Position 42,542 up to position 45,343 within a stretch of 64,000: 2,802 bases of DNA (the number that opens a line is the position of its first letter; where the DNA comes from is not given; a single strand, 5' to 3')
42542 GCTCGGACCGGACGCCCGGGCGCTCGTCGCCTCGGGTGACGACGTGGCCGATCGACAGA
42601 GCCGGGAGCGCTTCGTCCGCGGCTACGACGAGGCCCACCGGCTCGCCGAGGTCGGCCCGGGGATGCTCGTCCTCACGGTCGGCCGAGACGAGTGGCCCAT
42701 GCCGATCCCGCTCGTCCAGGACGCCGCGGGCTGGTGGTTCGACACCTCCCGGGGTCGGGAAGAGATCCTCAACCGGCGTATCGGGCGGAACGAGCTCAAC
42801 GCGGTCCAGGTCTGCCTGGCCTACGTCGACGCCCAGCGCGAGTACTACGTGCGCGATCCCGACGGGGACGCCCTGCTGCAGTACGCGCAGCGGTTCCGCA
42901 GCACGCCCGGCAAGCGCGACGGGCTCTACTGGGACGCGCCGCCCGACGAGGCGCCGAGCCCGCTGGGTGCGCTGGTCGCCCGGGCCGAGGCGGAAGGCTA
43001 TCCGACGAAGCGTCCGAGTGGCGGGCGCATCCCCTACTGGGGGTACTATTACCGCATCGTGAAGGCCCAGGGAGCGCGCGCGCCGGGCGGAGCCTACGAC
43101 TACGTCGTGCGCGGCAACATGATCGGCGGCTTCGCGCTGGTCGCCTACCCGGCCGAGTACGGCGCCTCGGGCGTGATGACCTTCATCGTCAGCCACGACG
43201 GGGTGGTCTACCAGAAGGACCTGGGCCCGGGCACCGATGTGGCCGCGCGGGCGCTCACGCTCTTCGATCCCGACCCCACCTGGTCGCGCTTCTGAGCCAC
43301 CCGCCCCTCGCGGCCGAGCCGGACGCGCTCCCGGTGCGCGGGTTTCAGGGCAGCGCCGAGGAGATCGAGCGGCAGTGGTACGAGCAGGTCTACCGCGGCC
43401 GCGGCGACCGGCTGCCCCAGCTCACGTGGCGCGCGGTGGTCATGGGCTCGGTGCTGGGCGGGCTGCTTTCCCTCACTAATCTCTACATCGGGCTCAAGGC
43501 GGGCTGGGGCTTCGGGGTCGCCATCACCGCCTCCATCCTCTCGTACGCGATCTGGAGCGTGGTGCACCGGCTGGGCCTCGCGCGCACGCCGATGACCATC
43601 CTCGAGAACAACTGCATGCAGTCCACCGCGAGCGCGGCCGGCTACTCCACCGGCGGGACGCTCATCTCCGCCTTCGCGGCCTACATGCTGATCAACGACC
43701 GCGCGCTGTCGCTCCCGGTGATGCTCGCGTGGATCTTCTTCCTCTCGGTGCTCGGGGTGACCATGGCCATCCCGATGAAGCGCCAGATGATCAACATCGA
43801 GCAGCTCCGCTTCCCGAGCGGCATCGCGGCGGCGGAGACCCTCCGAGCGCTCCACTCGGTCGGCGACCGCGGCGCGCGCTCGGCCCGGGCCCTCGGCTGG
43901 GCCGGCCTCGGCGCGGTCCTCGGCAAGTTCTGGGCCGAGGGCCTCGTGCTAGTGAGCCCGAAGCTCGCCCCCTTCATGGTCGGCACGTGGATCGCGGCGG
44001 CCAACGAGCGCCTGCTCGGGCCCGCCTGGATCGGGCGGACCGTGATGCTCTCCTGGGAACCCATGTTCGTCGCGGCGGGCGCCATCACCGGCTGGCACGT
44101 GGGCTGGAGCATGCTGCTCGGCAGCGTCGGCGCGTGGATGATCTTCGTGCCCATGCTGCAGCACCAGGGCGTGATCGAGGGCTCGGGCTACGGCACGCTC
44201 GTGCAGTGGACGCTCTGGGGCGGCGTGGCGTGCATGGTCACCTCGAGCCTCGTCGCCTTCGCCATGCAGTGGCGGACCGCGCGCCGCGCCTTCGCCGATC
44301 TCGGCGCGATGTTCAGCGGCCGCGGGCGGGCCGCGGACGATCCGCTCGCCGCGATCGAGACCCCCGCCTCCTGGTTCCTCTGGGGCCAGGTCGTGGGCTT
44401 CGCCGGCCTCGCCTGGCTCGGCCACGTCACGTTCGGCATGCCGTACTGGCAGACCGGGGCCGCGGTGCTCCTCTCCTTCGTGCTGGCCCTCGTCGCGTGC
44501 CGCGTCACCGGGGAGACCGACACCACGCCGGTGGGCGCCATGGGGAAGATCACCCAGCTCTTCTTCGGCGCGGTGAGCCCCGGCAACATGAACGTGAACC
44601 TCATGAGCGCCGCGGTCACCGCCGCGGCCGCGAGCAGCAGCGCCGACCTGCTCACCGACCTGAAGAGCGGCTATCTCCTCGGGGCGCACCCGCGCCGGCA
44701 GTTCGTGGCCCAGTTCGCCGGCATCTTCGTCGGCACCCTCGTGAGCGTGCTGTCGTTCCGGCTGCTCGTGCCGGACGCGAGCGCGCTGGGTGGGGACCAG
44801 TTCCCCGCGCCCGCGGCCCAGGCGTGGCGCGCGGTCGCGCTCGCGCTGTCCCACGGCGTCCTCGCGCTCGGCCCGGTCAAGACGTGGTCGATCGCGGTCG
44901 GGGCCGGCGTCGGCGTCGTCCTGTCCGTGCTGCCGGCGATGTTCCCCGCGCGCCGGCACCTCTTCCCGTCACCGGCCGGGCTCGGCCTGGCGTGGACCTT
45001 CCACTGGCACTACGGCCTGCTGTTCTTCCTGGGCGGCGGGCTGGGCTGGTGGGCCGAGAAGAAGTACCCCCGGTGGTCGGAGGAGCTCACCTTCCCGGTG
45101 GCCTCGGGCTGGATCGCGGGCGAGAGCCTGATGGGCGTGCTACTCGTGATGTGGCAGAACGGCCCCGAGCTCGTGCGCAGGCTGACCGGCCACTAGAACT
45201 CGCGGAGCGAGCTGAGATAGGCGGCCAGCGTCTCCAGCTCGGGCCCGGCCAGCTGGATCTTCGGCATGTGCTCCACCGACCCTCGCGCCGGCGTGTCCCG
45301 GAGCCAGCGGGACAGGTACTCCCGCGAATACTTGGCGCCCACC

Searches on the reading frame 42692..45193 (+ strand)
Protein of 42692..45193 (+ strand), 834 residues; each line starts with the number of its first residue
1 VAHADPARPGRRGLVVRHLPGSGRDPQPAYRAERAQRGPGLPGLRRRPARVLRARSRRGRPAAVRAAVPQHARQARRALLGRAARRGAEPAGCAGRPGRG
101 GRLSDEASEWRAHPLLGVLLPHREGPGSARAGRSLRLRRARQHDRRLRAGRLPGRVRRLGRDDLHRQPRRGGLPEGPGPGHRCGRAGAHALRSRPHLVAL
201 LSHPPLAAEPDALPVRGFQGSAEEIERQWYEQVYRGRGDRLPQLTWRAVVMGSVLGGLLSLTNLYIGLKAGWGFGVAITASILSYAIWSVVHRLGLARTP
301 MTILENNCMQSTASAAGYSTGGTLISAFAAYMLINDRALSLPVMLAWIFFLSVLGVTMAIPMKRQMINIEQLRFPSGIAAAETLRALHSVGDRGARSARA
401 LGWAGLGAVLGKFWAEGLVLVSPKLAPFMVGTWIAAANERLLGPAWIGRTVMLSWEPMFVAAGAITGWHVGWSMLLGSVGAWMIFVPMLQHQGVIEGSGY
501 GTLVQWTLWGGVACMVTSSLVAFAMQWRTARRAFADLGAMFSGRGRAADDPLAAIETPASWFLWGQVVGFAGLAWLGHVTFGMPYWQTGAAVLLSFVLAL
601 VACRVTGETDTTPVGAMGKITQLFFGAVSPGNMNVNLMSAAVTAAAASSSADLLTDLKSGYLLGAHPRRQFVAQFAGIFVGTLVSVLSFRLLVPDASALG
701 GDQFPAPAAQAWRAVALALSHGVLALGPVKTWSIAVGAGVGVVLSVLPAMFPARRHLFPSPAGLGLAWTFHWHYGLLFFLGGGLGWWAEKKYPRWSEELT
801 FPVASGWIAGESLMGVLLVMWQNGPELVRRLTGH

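Call 32: search_protein_families(library=pfam, proteins=[window:42692-45193:+], max_evalue=0.001)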
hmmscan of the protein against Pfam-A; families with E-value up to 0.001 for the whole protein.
window:42692-45193:+ (834 aa): 1 family
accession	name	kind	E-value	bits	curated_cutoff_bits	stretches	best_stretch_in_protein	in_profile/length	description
PF03169.20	OPT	-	2.3e-88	297.9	25.8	1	243-821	1-622/623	OPT oligopeptide transporter protein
